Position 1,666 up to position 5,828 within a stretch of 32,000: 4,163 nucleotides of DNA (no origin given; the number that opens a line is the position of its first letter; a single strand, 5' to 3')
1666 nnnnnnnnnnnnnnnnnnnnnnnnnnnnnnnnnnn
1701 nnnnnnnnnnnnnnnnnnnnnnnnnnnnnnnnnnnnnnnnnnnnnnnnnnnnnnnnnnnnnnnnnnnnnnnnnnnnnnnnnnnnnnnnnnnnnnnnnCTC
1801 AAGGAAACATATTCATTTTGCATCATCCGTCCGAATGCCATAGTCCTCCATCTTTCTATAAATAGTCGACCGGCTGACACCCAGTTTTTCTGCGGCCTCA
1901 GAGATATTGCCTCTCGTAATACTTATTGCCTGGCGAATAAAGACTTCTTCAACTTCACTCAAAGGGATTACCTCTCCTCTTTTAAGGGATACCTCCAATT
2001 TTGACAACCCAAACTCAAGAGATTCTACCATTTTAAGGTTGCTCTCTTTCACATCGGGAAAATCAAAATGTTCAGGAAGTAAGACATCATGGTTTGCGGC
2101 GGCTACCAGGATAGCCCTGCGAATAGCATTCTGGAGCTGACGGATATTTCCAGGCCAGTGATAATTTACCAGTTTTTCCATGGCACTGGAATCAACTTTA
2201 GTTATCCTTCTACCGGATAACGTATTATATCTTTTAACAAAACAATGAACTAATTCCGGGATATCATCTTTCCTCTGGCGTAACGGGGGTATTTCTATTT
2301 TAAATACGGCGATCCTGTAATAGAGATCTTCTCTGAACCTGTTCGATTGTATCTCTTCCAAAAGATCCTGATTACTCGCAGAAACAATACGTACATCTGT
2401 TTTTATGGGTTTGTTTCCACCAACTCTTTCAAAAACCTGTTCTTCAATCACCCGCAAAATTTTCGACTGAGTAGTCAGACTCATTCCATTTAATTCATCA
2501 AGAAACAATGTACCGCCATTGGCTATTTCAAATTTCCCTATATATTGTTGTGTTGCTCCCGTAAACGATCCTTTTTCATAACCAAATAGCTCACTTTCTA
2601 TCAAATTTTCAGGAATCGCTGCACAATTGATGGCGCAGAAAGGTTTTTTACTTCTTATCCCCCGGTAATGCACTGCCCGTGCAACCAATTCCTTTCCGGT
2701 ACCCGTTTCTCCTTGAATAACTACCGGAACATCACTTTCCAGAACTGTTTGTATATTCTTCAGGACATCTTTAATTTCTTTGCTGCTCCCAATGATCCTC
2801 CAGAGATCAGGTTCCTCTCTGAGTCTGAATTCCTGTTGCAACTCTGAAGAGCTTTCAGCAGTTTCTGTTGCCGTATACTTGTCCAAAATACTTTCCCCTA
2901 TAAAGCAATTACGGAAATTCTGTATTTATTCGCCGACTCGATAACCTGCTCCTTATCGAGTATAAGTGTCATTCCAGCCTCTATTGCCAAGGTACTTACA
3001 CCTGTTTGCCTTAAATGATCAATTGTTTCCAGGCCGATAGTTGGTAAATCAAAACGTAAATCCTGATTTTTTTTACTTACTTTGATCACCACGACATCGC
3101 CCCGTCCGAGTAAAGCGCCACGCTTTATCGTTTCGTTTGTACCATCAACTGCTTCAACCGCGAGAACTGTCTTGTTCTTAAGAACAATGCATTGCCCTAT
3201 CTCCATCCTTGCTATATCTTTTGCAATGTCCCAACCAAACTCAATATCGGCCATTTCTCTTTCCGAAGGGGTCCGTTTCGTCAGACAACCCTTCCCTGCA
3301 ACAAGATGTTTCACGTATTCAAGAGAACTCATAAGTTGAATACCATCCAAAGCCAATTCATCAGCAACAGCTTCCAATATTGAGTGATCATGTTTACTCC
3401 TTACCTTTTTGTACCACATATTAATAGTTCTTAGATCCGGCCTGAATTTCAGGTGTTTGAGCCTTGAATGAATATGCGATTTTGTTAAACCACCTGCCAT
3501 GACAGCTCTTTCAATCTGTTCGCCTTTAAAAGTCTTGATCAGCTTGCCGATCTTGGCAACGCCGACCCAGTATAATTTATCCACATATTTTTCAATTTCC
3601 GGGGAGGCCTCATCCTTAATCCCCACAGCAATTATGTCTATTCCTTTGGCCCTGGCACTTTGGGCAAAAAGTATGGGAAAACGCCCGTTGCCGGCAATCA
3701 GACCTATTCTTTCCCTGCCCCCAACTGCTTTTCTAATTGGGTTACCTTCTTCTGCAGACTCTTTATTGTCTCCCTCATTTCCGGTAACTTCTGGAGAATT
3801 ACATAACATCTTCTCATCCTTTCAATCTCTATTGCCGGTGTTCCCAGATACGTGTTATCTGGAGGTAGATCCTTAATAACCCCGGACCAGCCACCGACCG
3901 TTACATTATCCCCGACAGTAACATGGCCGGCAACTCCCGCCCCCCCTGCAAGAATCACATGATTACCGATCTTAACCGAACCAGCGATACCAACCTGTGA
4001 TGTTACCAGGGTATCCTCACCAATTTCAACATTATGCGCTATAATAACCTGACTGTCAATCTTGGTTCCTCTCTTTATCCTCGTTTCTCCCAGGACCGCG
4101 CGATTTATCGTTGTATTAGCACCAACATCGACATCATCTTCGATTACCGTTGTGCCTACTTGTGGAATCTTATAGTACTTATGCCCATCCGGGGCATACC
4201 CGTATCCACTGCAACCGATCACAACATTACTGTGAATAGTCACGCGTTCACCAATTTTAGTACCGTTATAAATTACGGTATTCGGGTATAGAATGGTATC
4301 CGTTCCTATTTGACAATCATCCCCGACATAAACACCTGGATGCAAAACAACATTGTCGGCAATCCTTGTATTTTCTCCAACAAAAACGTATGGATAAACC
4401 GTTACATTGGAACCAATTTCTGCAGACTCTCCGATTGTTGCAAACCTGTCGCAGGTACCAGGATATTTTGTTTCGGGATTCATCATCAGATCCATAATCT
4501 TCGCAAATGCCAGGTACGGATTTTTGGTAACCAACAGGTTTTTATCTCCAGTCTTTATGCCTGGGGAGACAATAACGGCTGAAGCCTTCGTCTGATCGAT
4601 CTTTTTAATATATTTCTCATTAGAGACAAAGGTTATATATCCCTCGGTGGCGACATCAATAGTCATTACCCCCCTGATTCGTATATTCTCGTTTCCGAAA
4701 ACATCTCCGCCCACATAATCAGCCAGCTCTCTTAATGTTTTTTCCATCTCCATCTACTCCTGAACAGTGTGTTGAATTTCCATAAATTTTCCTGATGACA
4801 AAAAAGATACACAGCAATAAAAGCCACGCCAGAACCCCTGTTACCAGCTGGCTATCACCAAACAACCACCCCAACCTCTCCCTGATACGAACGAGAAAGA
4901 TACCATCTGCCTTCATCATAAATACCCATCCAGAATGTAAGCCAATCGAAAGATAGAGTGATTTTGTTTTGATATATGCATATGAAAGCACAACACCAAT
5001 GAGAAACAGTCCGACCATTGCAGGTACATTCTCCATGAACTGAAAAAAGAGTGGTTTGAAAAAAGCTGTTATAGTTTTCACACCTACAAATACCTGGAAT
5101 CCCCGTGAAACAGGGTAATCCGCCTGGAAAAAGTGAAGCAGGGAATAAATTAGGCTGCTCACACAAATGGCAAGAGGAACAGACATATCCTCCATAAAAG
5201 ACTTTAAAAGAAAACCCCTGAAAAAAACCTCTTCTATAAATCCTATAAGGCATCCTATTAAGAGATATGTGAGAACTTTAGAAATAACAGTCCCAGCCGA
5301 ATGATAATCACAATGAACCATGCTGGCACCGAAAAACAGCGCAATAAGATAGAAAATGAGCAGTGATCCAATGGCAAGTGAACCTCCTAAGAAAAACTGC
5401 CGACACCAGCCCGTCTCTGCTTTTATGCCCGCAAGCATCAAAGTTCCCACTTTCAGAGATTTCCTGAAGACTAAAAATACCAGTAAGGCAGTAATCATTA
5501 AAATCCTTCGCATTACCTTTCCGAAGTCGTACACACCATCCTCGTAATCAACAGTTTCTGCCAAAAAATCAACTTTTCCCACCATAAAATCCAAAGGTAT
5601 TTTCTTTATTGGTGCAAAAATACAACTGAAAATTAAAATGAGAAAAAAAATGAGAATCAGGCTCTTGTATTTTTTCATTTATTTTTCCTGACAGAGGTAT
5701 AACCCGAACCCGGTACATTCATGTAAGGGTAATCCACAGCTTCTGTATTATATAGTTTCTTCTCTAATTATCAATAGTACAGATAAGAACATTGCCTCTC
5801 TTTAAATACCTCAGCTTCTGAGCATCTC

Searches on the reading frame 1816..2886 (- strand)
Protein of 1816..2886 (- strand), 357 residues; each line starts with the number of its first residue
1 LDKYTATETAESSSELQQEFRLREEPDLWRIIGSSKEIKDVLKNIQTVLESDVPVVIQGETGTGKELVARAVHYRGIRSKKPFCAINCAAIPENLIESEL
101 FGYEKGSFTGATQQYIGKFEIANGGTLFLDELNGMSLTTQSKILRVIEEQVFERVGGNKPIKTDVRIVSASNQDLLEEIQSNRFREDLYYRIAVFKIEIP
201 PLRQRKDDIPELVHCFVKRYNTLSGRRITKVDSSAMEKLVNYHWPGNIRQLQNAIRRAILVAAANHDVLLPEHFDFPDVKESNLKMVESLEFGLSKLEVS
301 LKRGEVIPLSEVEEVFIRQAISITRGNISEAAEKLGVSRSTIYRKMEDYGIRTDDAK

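Call 45: search_protein_families(library=pfam, proteins=[window:1816-2886:-], max_evalue=0.001)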
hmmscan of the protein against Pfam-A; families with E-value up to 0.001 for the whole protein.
window:1816-2886:- (357 aa): 9 families
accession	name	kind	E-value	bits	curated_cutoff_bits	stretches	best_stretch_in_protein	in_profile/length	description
PF00158.32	Sigma54_activat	-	5.3e-70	234.9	20.2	1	31-198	1-168/168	Sigma-54 interaction domain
PF25601.1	AAA_lid_14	-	1.6e-21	76.3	27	1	203-274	1-70/87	AAA+ ATPase lid domain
PF14532.12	Sigma54_activ_2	-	9.9e-21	74.9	25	1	32-202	1-138/138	Sigma-54 interaction domain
PF02954.25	HTH_8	-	6.8e-13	48.6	22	1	309-349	2-42/42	Bacterial regulatory protein, Fis family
PF07728.20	AAA_5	-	1.4e-05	25.6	22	1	54-174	1-124/139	AAA domain (dynein-related subfamily)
PF18024.7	HTH_50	-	2.5e-05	24.3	27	1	331-351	29-49/50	Helix-turn-helix domain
PF13518.12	HTH_28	-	0.00035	21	25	1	317-344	6-31/52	Helix-turn-helix domain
PF00004.35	AAA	-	0.00063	20.6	21.2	0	56-188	2-127/131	ATPase family associated with various cellular activities (AAA)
PF13384.12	HTH_23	-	0.00078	19.6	24.6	0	327-344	19-36/50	Homeodomain-like domain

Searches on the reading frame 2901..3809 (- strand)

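Call 45: search_protein_families(library=pfam, proteins=[window:2901-3809:-], max_evalue=0.001)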
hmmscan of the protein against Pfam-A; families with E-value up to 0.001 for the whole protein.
window:2901-3809:- (303 aa): 2 families
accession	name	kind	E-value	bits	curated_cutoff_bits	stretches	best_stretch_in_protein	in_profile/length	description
PF06230.17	LpxI_C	-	2.4e-47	160.5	25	1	173-301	2-131/131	LpxI C-terminal domain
PF17930.7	LpxI_N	-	3.2e-37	127.8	25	1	34-169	1-129/129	LpxI N-terminal domain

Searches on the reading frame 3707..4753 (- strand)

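Call 45: search_protein_families(library=pfam, proteins=[window:3707-4753:-], max_evalue=0.001)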
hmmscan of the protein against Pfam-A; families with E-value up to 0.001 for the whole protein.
window:3707-4753:- (349 aa): 6 families
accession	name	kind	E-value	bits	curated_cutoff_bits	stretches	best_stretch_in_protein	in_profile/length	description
PF00132.30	Hexapep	-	2.9e-30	103.1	27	4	146-180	1-35/36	Bacterial transferase hexapeptide (six repeats)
PF04613.19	LpxD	-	9.5e-21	73.9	30.8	1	24-88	2-69/70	UDP-3-O-[3-hydroxymyristoyl] glucosamine N-acyltransferase, LpxD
PF25084.1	LbH_EIF2B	-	5.4e-15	55.7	54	2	103-180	20-94/105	EIF2B subunit epsilon LbH domain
PF14602.12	Hexapep_2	-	1.9e-06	27.9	27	0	141-180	2-33/34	Hexapeptide repeat of succinyl-transferase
PF24894.1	Hexapep_GlmU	-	4.8e-06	27.1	23.3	0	119-169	37-85/104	GlmU-like, C-terminal hexapeptide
PF25087.1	GMPPB_C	-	7.1e-06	26.1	39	0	115-156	3-44/110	GMPPB C-terminal domain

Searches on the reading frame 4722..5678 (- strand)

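Call 45: search_protein_families(library=pfam, proteins=[window:4722-5678:-], max_evalue=0.001)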
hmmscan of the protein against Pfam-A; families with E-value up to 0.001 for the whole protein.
window:4722-5678:- (319 aa): 1 family
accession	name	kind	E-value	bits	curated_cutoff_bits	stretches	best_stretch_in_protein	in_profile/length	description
PF02517.21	Rce1-like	-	5.2e-18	65.6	22.4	1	134-254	4-93/93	Type II CAAX prenyl endopeptidase Rce1-like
